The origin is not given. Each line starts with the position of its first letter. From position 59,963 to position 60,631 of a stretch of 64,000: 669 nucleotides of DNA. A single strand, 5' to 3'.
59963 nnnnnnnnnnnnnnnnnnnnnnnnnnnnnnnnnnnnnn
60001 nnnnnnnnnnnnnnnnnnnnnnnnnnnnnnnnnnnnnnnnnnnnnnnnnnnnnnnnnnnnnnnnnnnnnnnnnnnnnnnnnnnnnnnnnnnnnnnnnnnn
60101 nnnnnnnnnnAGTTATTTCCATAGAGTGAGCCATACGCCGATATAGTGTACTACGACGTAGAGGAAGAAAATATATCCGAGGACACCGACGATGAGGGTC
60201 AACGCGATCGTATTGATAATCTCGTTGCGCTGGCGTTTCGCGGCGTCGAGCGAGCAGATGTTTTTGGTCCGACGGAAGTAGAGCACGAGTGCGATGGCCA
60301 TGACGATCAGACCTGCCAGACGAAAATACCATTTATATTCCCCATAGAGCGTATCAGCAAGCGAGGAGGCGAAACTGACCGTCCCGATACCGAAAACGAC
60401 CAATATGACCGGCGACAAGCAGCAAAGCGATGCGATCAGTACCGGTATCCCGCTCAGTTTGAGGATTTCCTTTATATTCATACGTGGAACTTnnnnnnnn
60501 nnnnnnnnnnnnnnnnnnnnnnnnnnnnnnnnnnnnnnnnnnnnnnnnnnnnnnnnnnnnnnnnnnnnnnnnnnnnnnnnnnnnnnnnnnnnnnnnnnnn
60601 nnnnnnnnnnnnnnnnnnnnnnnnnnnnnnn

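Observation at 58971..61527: Putative extracytoplasmic redox operon: DUF1360 - DM13-like - MerT-like CC membrane protein - membrane-anchored MsrAB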

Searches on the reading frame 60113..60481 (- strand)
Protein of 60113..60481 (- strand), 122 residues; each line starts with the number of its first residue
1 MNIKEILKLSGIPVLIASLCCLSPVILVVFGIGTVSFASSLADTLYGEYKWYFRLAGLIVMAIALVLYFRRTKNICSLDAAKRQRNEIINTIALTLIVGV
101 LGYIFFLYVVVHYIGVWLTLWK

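Call 3: search_protein_families(library=pfam, max_evalue=1, proteins=[window:60113-60481:-])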
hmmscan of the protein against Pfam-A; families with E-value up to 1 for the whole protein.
window:60113-60481:- (122 aa): 3 families
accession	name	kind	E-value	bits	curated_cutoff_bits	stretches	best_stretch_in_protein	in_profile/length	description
PF02411.20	MerT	-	6.3e-06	26.7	32.9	1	10-104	14-109/116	MerT mercuric transport protein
PF12263.13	DUF3611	-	0.00098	19.5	27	1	25-116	23-121/175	Protein of unknown function (DUF3611)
PF00746.26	Gram_pos_anchor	-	0.082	13.3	20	1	55-71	22-38/43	LPXTG cell wall anchor motif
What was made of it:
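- Checked: MerT-like, 60113-60481: PF02411, E 6e-6, 26.7 bits, below the cut-off of 32.9 (call 3).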

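Call 5: search_protein_families(library=ncbifam, max_evalue=0.1, proteins=[window:60113-60481:-])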
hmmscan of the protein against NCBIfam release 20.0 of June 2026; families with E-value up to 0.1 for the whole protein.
window:60113-60481:- (122 aa): 8 families
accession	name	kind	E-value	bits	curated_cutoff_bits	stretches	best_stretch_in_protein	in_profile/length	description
NF010314.2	PRK13751.2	equivalog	1.6e-06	28.3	150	1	7-104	11-109/116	mercuric ion transporter MerT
NF033556.1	MerTP_fusion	equivalog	1.1e-05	25.2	180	1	15-105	7-93/186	mercuric transport protein MerTP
NF005164.0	PRK06638.1-4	equivalog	0.0036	16.7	154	1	38-92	136-193/211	NADH-quinone oxidoreductase subunit J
NF033560.1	merT_RC607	exception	0.0037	17.6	130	1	15-74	14-71/97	mercuric transport protein MerT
NF045683.1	MerT_CopZ_Se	exception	0.018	14.5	375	1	15-98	24-110/235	MerT/CopZ fusion-like heavy metal transport selenoprotein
NF033565.0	trans_MerF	equivalog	0.044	13.6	50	1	7-38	2-33/59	mercury resistance system transport protein MerF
NF047685.1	TeichurnBiosyTuaF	equivalog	0.058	13.1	340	1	81-105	9-33/225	teichuronic acid biosynthesis protein TuaF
NF041247.1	UsfY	equivalog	0.061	14.1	100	0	27-65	26-64/95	protein UsfY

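Call 8: find_encoding_contigs(protein=window:60113-60481:-, flank=10000, max_places=6)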
Protein window:60113-60481:- (122 aa): no gene with exactly this product is on record in the collection.

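Call 9: find_homologous_proteins(query=window:60113-60481:-, max_evalue=0.001)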
Query window:60113-60481:- (122 aa): 1280 proteins with E <= 0.001 among 1329 candidates; the best 120 are listed.
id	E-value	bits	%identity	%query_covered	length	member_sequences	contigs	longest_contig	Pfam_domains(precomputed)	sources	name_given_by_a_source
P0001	6.5e-71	254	100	100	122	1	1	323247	PF02411.21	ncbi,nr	ncbi:MAG: hypothetical protein PHT88_00450 [Candidatus Moranbacteria bacterium]|nr:hypothetical prot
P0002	3.1e-64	233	87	100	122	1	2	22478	PF02411.21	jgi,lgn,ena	jgi:hypothetical protein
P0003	6.5e-63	229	84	100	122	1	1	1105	PF02411.21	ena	-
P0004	7.4e-63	228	85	100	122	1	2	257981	PF02411.21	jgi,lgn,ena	jgi:hypothetical protein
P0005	2.1e-62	227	84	100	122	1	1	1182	PF02411.21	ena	-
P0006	6.5e-62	225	83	99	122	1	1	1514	-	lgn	-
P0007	1.1e-61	225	83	99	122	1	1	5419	PF02411.21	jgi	jgi:hypothetical protein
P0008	4.0e-61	223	84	100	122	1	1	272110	PF02411.21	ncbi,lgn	-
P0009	4.1e-61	223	83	99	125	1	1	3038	PF02411.21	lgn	-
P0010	5.0e-61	223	80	99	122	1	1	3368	PF02411.21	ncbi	-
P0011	8.7e-61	222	82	99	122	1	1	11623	PF02411.21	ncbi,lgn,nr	ncbi:MAG: hypothetical protein Q8Q10_02160 [bacterium]|nr:hypothetical protein [bacterium]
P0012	2.0e-60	221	81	99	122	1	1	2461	PF02411.21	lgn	-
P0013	1.2e-59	218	82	99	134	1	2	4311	PF02411.21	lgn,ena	-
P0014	4.3e-59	216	77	100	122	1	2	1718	PF02411.21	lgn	-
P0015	4.6e-59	216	78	100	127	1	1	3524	-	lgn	-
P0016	5.3e-59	216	78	99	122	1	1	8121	PF02411.21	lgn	-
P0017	1.2e-58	215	77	100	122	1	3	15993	PF02411.21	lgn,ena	-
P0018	2.1e-58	214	82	98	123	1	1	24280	PF02411.21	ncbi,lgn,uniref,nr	ncbi:MAG: hypothetical protein COV07_04340 [Candidatus Vogelbacteria bacterium CG10_big_fil_rev_8_21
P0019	2.3e-58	214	82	98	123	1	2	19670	PF02411.21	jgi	-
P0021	7.0e-58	212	75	100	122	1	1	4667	PF02411.21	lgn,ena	-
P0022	1.4e-57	211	81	99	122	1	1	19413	PF02411.21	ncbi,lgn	-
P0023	1.6e-57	211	80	100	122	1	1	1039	PF02411.21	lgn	-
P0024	3.2e-57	210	75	100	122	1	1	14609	PF02411.21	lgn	-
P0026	4.2e-57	210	78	100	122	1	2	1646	PF02411.21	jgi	-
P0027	5.6e-57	209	82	97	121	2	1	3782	PF02411.21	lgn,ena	-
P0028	8.8e-57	209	78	99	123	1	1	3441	PF02411.21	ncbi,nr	ncbi:MAG: hypothetical protein NUV54_00580 [Candidatus Taylorbacteria bacterium]|nr:hypothetical pro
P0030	1.1e-56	209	75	100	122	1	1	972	PF02411.21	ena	-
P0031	1.7e-56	208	75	100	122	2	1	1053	PF02411.21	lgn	-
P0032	2.3e-56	208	75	100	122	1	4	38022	PF02411.21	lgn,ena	-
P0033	2.8e-56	207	74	100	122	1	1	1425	PF02411.21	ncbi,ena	-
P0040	1.2e-55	205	75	100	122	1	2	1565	PF02411.21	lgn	-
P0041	1.4e-55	205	77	100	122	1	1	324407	PF02411.21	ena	-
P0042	1.7e-55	205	76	100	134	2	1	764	PF02411.21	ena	-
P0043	1.8e-55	205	75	100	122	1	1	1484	PF02411.21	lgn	-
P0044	2.1e-55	204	75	100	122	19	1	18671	PF02411.21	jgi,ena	-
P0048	1.8e-54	201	74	100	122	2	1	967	PF02411.21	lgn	-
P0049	2.1e-54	201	73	100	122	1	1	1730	PF02411.21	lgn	-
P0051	2.6e-54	201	75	100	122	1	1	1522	PF02411.21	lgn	-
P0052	3.4e-54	200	75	100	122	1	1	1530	PF02411.21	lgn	-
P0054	4.2e-54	200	74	99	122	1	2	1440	PF02411.21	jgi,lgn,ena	-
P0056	4.9e-54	200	74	100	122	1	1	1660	PF02411.21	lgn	-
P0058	8.1e-54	199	74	100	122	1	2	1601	PF02411.21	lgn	-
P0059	9.8e-54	199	75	100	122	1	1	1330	PF02411.21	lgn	-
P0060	1.3e-53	199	75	99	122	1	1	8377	PF02411.21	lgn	-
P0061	1.3e-53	199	70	100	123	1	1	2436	PF02411.21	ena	-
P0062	2.7e-53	198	74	100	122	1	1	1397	PF02411.21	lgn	-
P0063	3.1e-53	197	72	100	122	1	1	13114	PF02411.21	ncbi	-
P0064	3.1e-53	197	71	100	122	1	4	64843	PF02411.21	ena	-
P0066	4.5e-53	197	74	100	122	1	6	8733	PF02411.21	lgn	-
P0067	5.1e-53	197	66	100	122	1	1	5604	PF02411.21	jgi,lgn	-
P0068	5.2e-53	197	70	100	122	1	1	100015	PF02411.21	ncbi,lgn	ncbi:MAG: hypothetical protein WDZ93_01815 [Candidatus Paceibacterota bacterium]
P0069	8.7e-53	196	70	99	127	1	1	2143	PF02411.21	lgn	-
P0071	1.1e-52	196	75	100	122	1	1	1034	PF02411.21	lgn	-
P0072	1.2e-52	196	70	100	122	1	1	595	PF02411.21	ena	-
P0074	1.2e-52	195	72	99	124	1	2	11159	PF02411.21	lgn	-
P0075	1.8e-52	195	70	100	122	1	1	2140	PF02411.21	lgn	-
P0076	2.0e-52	195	70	100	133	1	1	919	PF02411.21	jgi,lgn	-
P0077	2.1e-52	195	71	99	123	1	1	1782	PF02411.21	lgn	-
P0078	2.3e-52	195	69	99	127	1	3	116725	PF02411.21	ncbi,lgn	-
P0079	2.3e-52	195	69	99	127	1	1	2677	PF02411.21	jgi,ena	jgi:hypothetical protein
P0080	2.8e-52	194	71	99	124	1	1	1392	PF02411.21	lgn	-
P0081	2.8e-52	194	71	98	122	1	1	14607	PF02411.21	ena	-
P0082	2.9e-52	194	70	100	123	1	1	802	PF02411.21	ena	-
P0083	3.3e-52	194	69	100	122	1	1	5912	PF02411.21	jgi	jgi:hypothetical protein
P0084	3.6e-52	194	73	100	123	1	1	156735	PF02411.21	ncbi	-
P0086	4.4e-52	194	73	99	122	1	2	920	PF02411.21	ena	-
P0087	4.6e-52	194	74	99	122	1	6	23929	PF02411.21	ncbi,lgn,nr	ncbi:MAG: hypothetical protein QG653_439 [Patescibacteria group bacterium]|nr:hypothetical protein [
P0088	5.0e-52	193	68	100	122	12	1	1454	PF02411.21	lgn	-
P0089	5.3e-52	193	72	100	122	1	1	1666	PF02411.21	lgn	-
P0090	6.2e-52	193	70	99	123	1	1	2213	PF02411.21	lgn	-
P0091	6.7e-52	193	70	99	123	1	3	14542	PF02411.21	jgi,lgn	-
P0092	7.4e-52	193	70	99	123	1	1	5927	PF02411.21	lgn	-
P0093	8.8e-52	193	73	99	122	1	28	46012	PF02411.21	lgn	-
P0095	1.1e-51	192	72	99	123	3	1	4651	PF02411.21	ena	-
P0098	1.3e-51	192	72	100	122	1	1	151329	PF02411.21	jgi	jgi:hypothetical protein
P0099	1.4e-51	192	73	98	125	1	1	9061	PF02411.21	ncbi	ncbi:MAG: hypothetical protein ACOC4E_02040 [Patescibacteria group bacterium]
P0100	1.4e-51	192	70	100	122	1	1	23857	PF02411.21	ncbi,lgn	-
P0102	1.5e-51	192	69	99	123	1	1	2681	PF02411.21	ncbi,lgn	-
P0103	1.7e-51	192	73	98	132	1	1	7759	PF02411.21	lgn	-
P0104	2.1e-51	192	72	100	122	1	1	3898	PF02411.21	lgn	-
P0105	2.1e-51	191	69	99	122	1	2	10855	PF02411.21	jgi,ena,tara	tara:strand:- start:1848 stop:2216 length:369 start_codon:yes stop_codon:yes gene_type:complete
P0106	2.2e-51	191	73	99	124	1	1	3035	PF02411.21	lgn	-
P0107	2.2e-51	191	70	99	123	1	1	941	PF02411.21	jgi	jgi:hypothetical protein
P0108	2.5e-51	191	74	100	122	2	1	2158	PF02411.21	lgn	-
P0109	2.5e-51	191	69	100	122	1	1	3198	PF02411.21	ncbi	-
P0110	2.5e-51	191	68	100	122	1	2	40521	PF02411.21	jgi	jgi:hypothetical protein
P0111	2.8e-51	191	69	99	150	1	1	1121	PF02411.21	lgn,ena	-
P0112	3.0e-51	191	73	98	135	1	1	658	PF02411.21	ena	-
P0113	3.0e-51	191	73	99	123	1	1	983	PF02411.21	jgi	-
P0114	3.2e-51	191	71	99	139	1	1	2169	PF02411.21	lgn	-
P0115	3.6e-51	191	71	99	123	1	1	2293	PF02411.21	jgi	jgi:hypothetical protein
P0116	3.7e-51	191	72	100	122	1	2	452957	PF02411.21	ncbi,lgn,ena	-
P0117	3.8e-51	191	69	99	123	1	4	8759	PF02411.21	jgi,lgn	-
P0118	4.0e-51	191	73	100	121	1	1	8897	PF02411.21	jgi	-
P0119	4.0e-51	191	73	99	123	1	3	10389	PF02411.21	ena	-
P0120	4.5e-51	190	70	99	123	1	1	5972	PF02411.21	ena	-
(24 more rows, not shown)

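Call 11: find_related_loci(query=A1, collection=genome_contigs, flank=6000)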
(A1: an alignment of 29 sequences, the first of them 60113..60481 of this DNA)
Query A1 (122 aa) in genome_contigs; peptide patterns used: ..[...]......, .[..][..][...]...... (x = any residue, [..] = any of these).
213 stretches matched a pattern; 203 encode a relative of the query (tblastn E <= 1e-3); the best 80 are kept; 80 distinct loci.
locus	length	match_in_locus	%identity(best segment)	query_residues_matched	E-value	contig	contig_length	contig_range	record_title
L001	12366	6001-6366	84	1-122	9e-67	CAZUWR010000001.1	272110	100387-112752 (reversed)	MAG TPA_asm: uncultured Bdellovibrionales bacterium isolate SRP278252_co2_235 genome assembly, contig: NODE_25_length_27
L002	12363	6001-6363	80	1-121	1e-64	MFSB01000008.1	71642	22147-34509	MAG: Candidatus Moranbacteria bacterium RIFCSPLOWO2_12_FULL_48_12 rifcsplowo2_12_scaffold_1463, whole genome shotgun seq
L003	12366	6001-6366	78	1-122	7e-64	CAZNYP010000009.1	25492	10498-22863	MAG TPA_asm: uncultured Candidatus Saccharibacteria bacterium isolate SRP219642_co7_62 genome assembly, contig: NODE_265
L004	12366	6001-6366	75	1-122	5e-63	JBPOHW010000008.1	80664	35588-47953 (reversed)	MAG: Candidatus Moraniibacteriota bacterium isolate MAG_322 c_000000394487, whole genome shotgun sequence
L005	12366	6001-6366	77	1-122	3e-63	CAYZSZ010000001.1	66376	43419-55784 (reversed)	MAG TPA_asm: uncultured Candidatus Saccharibacteria bacterium isolate SRP133034_co1_256 genome assembly, contig: NODE_21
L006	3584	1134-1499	75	1-122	5e-63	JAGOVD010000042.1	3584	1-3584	MAG: Candidatus Paceibacterota bacterium isolate Gw_Eff_bin_539 Gw_Eff_107587_length_3584_cov_7.824414, whole genome sho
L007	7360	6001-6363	80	1-121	9e-63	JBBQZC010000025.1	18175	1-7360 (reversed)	MAG: Candidatus Moraniibacteriota bacterium isolate Co_metawrap_2195 Cmw_2195_k141_13951892_length_18175_cov_19.9905, wh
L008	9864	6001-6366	74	1-122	2e-60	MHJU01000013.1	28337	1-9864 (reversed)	MAG: Candidatus Jacksonbacteria bacterium RIFCSPLOWO2_02_FULL_44_20 rifcsplowo2_02_scaffold_2116, whole genome shotgun s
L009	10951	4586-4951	70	1-122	9e-60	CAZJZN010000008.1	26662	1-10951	MAG TPA_asm: uncultured Bdellovibrionales bacterium isolate SRP286056_co1_430 genome assembly, contig: NODE_2052_length_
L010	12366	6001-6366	68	1-122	2e-59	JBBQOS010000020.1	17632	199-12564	MAG: Candidatus Moraniibacteriota bacterium isolate Co_metawrap_171 Cmw_171_k141_25673496_length_17632_cov_16.9247, whol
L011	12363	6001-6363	69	1-121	5e-59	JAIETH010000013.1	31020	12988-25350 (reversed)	MAG: Patescibacteria group bacterium isolate time.spades.CONCOCT.1kb_028 c_000000000012, whole genome shotgun sequence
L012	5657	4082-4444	73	1-121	1e-58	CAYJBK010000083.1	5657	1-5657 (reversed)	MAG TPA_asm: uncultured Candidatus Saccharibacteria bacterium isolate ERP119705_co9_194 genome assembly, contig: NODE_23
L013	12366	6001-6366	70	1-122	2e-58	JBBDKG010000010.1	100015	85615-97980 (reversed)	MAG: Candidatus Paceibacterota bacterium isolate LejiaA_53_16 Lejia_A_368_length_100015_cov_10, whole genome shotgun seq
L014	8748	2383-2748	77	1-122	1e-58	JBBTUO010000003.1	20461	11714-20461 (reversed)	MAG: Patescibacteria group bacterium isolate H41-bin128_1 H41_bin128_1_000000000003, whole genome shotgun sequence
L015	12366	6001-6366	72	1-122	4e-57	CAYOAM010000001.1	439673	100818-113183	MAG TPA_asm: uncultured Candidatus Saccharibacteria bacterium isolate SRP150892_co1_176 genome assembly, contig: NODE_5_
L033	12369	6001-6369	66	1-122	3e-53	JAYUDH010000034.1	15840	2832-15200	MAG: Candidatus Moraniibacteriota bacterium isolate GFS_7157 GFS_7157_33, whole genome shotgun sequence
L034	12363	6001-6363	68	1-121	4e-53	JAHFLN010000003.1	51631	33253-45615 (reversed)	MAG: Candidatus Harrisonbacteria bacterium isolate nzgw434 NODE_341_length_51632_cov_4.020306, whole genome shotgun sequ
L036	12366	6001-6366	66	1-122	8e-53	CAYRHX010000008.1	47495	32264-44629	MAG TPA_asm: uncultured Candidatus Saccharibacteria bacterium isolate ERP113451_co3_61 genome assembly, contig: NODE_349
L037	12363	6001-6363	67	2-122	7e-53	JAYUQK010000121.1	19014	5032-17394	MAG: Candidatus Lloydbacteria bacterium isolate GL114_DN_metabinner_11 GL114_DN_metabinner_11_120, whole genome shotgun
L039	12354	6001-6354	69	5-122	2e-52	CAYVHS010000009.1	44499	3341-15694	MAG TPA_asm: uncultured Bdellovibrionales bacterium isolate SRP278252_co2_49 genome assembly, contig: NODE_1438_length_4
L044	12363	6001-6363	65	2-122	3e-52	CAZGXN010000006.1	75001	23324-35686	MAG TPA_asm: uncultured Bdellovibrionales bacterium isolate ERP113451_co1_249 genome assembly, contig: NODE_213_length_7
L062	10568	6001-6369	63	1-122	2e-50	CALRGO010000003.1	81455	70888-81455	MAG: Parcubacteria group bacterium isolate AH-24oct19-277 genome assembly, contig: AH-24oct19-C431, whole genome shotgun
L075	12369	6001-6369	64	1-122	1e-50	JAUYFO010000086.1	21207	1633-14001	MAG: Candidatus Moraniibacteriota bacterium isolate C21_metabat.bin.18 C21_k141_384946, whole genome shotgun sequence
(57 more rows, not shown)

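Call 21: find_homologous_proteins(query=L003:6001-7263:+, max_evalue=1e-10)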
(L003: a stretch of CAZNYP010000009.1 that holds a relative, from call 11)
Query L003:6001-7263:+ (421 aa): 8000 proteins with E <= 1e-10 among 8000 candidates; the best 120 are listed.
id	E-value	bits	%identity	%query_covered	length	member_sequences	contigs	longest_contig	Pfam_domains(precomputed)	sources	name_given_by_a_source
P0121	9.8e-290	979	100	100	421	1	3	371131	PF01625.29,PF01641.27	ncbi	-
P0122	4.0e-275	931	94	100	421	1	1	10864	PF01625.29,PF01641.27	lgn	-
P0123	3.4e-266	901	91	100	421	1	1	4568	PF01625.29,PF01641.27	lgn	-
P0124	1.5e-261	886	89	100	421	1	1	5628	PF01625.29,PF01641.27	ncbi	-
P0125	2.2e-253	859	87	99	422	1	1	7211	PF01625.29,PF01641.27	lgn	-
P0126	9.0e-252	854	87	99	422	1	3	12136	PF01625.29,PF01641.27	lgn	-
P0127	6.2e-251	851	86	99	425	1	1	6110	PF01625.29,PF01641.27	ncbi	-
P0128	5.5e-249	844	85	99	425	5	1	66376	PF01625.29,PF01641.27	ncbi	-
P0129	7.9e-248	841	85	99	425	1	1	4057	PF01625.29,PF01641.27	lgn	-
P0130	4.4e-245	832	84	99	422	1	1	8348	PF01625.29,PF01641.27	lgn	-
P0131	5.6e-245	831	84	99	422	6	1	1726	PF01625.29,PF01641.27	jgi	jgi:peptide methionine sulfoxide reductase msrA/msrB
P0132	2.8e-234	796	80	99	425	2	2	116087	PF01625.29,PF01641.27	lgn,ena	-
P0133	4.6e-234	795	80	99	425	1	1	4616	PF01625.29,PF01641.27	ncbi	-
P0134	1.2e-231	787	79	99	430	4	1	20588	PF01625.29,PF01641.27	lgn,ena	-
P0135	7.3e-225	765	77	99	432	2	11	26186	PF01625.29,PF01641.27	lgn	-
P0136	1.1e-204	699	69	99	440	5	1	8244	PF01625.29,PF01641.27,PF02411.21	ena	-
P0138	6.7e-177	607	59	99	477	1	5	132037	PF01625.29,PF01641.27,PF02411.21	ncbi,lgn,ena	-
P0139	3.7e-175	601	58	99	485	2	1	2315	PF01625.29,PF01641.27,PF02411.21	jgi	jgi:peptide methionine sulfoxide reductase msrA/msrB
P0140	4.8e-175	601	58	99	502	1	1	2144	PF01625.29,PF01641.27,PF02411.21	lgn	-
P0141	1.5e-173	596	58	99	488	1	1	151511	PF01625.29,PF01641.27,PF02411.21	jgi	jgi:peptide methionine sulfoxide reductase msrA/msrB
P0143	2.7e-163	562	56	99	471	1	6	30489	PF01625.29,PF01641.27,PF02411.21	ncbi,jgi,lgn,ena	ncbi:MAG TPA: peptide-methionine (R)-S-oxide reductase MsrB [Candidatus Paceibacterota bacterium]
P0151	2.3e-114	401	55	69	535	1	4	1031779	PF01625.29,PF10517.15,PF01641.27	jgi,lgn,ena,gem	-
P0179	8.3e-112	392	56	67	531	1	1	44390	PF01625.29,PF10517.15,PF01641.27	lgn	-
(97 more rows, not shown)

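Call 22: search_protein_representatives(alignment_id=A1)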
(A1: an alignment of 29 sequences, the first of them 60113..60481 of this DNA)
Query: 29 sequences, 122 profile positions. Proteins with E-value up to 0.001 (for the whole library): 320; up to 1e-10: 96; up to 1e-30: 7. The best 150 are listed.
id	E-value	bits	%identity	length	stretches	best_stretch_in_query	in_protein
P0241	1.7e-53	196.7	-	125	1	1-121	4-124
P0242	8.2e-37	142.8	-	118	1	38-121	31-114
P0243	8.1e-36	139.6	-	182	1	3-122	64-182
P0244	2.7e-34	134.7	-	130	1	6-121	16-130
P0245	3.0e-34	134.5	-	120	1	1-121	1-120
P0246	3.0e-33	131.3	-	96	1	27-122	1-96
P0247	4.9e-33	130.6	-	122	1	1-119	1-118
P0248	7.8e-30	120.3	-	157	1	4-122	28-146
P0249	4.5e-29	117.8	-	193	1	10-118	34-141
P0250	4.5e-29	117.8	-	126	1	2-121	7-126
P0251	6.2e-28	114.1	-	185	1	4-117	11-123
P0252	1.3e-27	113.1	-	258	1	4-122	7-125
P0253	3.4e-27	111.7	-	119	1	7-106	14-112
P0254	6.8e-27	110.8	-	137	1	3-121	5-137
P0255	2.0e-26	109.3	-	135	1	8-121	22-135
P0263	6.5e-25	104.4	-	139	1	5-105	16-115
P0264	1.6e-24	103.1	-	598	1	4-116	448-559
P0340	1.5e-10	58.0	-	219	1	9-105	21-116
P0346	2.6e-10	57.2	-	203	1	4-114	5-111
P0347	2.6e-10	57.2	-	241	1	15-93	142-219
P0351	8.4e-10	55.6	-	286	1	15-113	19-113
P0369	8.4e-09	52.4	-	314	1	11-110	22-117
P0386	6.6e-08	49.5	-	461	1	15-113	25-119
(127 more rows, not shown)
